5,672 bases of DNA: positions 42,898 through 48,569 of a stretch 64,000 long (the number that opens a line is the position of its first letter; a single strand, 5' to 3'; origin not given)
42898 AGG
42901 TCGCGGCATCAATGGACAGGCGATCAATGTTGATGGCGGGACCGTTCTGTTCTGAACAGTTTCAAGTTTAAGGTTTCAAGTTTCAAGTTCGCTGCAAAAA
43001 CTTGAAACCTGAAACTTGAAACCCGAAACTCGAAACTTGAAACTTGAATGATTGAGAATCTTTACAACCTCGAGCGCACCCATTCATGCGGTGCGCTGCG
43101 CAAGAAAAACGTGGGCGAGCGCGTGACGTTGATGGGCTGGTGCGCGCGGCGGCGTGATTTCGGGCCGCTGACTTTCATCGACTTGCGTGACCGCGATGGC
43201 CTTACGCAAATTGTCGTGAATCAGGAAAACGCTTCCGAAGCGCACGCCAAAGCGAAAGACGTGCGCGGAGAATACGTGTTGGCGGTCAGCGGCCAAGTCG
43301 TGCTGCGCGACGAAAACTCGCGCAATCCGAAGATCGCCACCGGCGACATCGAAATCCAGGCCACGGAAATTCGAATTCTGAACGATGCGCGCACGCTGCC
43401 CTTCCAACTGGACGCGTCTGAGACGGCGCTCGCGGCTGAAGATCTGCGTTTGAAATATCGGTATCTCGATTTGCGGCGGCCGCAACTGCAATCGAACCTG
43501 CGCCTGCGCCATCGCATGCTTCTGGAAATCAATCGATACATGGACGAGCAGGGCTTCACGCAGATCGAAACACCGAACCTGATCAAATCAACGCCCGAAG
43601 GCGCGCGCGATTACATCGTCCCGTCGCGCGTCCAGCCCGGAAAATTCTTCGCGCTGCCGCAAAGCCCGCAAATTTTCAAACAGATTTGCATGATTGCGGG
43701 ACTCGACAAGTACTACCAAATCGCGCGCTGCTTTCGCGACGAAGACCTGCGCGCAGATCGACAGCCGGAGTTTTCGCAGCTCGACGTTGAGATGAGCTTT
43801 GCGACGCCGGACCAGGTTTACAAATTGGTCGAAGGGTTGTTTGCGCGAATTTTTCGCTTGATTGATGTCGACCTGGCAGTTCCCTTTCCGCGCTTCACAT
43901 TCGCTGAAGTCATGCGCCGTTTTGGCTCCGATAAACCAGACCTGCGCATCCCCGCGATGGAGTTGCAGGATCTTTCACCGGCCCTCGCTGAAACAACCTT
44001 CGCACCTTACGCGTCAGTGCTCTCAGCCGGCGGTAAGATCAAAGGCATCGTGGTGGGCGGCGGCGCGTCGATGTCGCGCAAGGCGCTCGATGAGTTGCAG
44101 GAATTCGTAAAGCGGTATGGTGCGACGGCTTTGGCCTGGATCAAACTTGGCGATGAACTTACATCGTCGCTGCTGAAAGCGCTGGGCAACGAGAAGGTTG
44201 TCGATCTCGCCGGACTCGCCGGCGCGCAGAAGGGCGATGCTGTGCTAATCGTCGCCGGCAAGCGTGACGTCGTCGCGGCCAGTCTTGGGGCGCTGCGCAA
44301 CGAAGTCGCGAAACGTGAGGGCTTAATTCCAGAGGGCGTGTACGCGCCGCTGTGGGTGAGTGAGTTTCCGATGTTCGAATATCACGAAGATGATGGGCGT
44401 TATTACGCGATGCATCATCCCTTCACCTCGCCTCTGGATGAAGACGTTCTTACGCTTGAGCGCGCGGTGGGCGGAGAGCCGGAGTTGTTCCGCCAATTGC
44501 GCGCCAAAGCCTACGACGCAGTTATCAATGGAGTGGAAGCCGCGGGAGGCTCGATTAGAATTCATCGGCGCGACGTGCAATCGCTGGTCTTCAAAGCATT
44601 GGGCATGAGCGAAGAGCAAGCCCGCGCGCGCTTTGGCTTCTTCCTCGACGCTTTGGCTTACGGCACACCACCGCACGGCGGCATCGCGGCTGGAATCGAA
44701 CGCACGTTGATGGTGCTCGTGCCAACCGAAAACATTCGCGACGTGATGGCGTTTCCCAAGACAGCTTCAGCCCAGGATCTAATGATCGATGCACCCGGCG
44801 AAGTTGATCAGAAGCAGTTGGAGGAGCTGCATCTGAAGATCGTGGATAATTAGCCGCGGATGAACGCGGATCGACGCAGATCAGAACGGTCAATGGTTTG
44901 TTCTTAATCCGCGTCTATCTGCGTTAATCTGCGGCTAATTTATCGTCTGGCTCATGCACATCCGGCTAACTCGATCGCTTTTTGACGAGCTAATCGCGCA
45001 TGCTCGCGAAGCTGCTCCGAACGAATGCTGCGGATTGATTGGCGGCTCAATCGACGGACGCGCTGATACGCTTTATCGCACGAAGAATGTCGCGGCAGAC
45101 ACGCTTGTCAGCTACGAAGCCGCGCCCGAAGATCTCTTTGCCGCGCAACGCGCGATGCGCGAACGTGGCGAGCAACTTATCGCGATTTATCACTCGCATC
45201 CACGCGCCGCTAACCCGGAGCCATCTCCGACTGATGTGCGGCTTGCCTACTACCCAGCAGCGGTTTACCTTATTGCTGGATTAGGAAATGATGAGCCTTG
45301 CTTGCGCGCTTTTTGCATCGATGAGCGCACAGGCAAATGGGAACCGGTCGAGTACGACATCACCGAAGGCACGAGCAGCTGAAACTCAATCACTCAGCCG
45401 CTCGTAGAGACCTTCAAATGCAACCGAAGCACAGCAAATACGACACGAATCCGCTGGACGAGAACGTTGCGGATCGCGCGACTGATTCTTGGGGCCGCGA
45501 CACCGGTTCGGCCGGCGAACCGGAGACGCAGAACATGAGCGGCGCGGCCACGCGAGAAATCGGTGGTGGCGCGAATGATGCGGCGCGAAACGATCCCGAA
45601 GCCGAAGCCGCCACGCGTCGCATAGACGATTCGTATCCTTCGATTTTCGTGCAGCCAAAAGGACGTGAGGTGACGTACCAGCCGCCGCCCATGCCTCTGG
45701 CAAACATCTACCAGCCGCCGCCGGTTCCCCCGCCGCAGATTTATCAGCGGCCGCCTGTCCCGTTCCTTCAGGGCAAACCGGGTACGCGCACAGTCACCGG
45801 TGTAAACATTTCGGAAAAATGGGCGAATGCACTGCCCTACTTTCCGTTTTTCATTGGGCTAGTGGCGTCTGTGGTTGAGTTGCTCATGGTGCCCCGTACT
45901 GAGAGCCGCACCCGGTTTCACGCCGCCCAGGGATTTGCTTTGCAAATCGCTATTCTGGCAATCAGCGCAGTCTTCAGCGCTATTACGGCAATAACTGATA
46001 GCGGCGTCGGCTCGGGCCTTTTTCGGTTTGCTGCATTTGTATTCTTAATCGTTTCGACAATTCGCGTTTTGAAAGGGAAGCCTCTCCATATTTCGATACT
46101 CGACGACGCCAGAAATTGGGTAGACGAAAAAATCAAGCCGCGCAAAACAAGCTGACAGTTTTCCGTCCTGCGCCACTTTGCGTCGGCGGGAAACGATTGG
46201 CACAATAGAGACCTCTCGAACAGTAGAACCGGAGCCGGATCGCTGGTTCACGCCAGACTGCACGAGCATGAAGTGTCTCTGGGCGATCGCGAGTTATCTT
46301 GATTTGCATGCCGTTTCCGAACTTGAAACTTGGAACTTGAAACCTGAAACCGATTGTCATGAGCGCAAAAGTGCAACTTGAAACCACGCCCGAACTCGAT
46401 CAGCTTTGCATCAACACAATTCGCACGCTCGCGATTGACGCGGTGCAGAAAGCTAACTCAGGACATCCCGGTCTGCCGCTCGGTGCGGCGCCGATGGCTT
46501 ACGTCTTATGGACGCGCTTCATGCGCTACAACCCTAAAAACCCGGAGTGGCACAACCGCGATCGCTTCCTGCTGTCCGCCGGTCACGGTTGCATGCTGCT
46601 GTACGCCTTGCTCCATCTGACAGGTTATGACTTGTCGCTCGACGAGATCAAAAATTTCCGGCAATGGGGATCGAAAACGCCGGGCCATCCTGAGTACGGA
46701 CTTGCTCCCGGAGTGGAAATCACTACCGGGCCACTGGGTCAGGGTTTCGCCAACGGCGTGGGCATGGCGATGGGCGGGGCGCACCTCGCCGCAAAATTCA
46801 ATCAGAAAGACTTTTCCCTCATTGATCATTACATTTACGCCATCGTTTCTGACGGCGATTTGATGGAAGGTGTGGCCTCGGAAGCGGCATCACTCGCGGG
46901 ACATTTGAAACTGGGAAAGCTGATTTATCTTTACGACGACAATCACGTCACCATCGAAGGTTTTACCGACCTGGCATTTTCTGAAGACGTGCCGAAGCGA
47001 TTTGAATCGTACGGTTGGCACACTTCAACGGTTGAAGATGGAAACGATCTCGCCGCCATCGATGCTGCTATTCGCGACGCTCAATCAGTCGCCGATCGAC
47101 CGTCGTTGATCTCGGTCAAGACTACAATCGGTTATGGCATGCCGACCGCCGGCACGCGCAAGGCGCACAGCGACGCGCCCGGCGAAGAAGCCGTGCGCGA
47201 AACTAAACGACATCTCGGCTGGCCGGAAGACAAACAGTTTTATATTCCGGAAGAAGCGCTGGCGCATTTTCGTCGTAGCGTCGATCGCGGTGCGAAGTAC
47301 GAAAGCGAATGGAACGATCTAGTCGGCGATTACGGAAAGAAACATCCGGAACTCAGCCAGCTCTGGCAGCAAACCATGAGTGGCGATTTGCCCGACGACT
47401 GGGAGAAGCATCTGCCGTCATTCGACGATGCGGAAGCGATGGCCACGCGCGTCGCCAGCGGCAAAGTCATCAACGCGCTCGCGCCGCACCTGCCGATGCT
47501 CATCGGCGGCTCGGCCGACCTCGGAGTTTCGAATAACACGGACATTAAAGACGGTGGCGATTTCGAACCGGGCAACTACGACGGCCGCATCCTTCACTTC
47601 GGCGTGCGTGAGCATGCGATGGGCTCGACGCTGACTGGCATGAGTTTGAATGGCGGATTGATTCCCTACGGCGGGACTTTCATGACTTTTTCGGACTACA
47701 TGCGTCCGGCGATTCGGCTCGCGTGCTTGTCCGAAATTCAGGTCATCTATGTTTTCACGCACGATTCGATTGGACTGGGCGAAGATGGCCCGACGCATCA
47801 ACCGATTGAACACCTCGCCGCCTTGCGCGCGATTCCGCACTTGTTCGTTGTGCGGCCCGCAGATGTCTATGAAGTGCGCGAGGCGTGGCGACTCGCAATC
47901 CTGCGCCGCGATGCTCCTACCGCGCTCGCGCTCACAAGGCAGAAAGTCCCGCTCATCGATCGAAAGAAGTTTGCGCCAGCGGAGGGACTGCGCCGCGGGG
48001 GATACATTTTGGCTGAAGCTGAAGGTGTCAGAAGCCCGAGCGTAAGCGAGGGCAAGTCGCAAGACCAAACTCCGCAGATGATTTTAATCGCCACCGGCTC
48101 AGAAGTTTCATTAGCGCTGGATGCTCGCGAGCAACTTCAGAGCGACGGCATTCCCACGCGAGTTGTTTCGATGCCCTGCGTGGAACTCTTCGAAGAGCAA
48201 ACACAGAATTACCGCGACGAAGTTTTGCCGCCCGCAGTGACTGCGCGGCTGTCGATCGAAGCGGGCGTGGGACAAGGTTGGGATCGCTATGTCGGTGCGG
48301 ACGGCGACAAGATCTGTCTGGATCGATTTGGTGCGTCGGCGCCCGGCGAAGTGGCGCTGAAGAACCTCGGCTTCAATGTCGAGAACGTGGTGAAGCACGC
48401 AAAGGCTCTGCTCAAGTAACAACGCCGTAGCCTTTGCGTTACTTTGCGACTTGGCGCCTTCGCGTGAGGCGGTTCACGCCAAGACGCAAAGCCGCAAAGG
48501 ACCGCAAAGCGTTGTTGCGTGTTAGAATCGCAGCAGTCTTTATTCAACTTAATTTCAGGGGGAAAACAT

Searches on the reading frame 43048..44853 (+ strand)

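Call 71: search_protein_families(library=pfam, proteins=[window:43048-44853:+], max_evalue=0.00001)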
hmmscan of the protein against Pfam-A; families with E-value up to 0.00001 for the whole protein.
window:43048-44853:+ (601 aa): 3 families
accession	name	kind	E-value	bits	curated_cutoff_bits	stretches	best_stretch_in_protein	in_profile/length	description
PF00152.25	tRNA-synt_2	-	2e-109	365.8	25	1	131-572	2-307/308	tRNA synthetases class II (D, K and N)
PF02938.19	GAD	-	8.4e-21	74.5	23.4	1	323-413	3-95/95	GAD domain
PF01336.31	tRNA_anti-codon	-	1.9e-13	50.6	27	1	26-111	1-75/75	OB-fold nucleic acid binding domain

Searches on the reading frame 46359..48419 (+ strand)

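Call 71: search_protein_families(library=pfam, proteins=[window:46359-48419:+], max_evalue=0.00001)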
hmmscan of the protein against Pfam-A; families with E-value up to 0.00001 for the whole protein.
window:46359-48419:+ (686 aa): 4 families
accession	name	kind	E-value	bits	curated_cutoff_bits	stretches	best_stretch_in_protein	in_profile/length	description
PF00456.26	Transketolase_N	-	7.8e-143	475.9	22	1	14-345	2-334/334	Transketolase, thiamine diphosphate binding domain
PF02779.29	Transket_pyr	-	2.3e-53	180.8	27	1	360-531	2-173/174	Transketolase, pyrimidine binding domain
PF22613.1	Transketolase_C_1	-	2.4e-38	131.3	27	1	568-673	8-113/113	Transketolase-like TK C-terminal domain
PF02780.25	Transketolase_C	-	3.8e-12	46.7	25.9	1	567-677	5-124/124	Transketolase, C-terminal domain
